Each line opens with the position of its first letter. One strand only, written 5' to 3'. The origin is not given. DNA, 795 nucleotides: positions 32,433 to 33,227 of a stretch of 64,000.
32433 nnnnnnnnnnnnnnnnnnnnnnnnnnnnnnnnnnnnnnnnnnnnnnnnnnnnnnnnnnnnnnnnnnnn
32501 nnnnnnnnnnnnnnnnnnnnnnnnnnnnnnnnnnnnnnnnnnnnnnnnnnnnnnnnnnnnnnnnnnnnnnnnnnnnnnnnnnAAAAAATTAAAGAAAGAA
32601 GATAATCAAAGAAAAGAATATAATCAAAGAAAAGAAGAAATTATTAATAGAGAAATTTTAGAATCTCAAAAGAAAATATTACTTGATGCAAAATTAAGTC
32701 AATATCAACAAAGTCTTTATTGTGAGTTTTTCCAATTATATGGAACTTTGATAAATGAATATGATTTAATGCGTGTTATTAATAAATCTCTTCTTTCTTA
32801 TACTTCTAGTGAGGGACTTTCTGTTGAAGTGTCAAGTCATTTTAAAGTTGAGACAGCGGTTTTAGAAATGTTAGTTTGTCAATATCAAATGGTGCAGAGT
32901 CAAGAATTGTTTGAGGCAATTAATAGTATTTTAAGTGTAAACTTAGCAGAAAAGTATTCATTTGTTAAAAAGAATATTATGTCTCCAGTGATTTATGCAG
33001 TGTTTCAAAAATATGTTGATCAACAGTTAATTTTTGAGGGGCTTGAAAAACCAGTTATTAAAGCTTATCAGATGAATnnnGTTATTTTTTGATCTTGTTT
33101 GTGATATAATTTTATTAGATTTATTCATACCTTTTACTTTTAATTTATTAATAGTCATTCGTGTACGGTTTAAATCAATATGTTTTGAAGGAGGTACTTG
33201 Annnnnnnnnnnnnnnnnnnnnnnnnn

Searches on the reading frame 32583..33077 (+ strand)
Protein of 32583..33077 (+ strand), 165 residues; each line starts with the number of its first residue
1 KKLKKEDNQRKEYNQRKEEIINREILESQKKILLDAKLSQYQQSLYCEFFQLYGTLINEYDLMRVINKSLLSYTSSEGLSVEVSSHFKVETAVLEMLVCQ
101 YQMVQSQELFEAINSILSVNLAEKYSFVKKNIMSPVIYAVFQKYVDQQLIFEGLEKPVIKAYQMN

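Call 71: predict_structure(alignment_id=A6)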
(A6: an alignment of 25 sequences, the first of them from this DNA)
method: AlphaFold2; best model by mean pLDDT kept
length: 165 residues; sequences in the alignment: 25
mean_pLDDT: 90.2   pTM: 0.76
mean pLDDT of the five models: 90.2, 89.0, 88.1, 87.7, 80.8
residues with pLDDT >= 90: 122; 70-90: 33; 50-70: 10; < 50: 0
segments of 3 or more residues with pLDDT < 50: none
pLDDT, mean of each block of 10 residues (from residue 1): 87 93 92 90 97 97 97 92 96 97 94 92 86 86 93 72 55
secondary structure, 60 per line:
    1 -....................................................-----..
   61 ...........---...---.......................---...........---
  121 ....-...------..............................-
elements in order: H2-53 H59-71 H81-103 H107-117 H121-124 H135-164
